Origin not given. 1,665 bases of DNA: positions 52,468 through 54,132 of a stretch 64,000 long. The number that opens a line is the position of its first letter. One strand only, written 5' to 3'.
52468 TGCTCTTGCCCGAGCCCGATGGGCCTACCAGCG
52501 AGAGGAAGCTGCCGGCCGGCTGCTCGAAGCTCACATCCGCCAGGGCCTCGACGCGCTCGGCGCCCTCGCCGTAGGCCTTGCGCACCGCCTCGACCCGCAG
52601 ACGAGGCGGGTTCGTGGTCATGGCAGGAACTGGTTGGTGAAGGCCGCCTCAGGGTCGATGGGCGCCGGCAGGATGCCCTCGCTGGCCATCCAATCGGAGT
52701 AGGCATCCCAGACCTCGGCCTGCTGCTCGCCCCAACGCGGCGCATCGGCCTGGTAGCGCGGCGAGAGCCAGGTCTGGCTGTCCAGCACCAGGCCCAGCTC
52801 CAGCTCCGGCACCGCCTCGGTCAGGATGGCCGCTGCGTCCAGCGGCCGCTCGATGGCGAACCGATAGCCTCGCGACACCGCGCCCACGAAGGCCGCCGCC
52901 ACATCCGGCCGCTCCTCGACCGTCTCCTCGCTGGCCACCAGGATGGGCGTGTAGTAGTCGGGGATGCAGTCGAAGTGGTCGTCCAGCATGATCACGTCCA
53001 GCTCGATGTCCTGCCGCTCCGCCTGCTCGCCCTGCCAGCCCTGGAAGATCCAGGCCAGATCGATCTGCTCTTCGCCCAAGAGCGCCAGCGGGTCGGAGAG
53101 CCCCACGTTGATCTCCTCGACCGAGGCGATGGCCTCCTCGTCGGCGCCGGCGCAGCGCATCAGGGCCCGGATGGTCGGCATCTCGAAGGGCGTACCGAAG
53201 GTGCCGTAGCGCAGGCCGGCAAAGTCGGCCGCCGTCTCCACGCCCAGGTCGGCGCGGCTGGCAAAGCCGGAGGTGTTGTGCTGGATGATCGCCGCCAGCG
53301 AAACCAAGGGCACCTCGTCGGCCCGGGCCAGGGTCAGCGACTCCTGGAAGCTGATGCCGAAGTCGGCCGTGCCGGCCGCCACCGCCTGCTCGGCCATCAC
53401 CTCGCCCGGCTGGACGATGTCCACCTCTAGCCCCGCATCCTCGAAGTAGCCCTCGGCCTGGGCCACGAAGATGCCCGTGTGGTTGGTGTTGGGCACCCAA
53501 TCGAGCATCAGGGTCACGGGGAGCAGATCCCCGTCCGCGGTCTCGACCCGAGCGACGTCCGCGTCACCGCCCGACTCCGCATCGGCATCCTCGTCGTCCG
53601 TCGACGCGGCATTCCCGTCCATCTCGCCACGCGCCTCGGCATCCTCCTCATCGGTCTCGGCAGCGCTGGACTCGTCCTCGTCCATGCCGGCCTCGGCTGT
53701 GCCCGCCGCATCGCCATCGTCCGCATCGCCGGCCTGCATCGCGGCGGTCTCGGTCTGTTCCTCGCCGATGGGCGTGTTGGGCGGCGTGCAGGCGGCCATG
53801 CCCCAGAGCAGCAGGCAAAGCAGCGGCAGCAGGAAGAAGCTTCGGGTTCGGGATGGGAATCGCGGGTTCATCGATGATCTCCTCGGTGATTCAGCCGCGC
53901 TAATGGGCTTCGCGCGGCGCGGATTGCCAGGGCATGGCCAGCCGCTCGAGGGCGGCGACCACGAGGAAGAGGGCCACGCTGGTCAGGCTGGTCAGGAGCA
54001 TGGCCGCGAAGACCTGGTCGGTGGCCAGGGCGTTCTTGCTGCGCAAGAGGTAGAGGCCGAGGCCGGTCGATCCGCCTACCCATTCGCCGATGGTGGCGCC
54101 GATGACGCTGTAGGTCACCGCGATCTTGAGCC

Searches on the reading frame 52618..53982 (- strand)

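Call 96: search_protein_families(library=pfam, proteins=[window:52618-53982:-], max_evalue=0.00001)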
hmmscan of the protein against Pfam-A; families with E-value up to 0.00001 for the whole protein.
window:52618-53982:- (454 aa): 2 families
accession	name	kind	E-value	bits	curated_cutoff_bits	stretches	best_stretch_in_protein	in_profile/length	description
PF09084.16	NMT1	-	2.4e-60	204.5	20.5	1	165-382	1-215/216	NMT1/THI5 like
PF13379.11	NMT1_2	-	5.2e-06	26.9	24.7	0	157-375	7-237/252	NMT1-like family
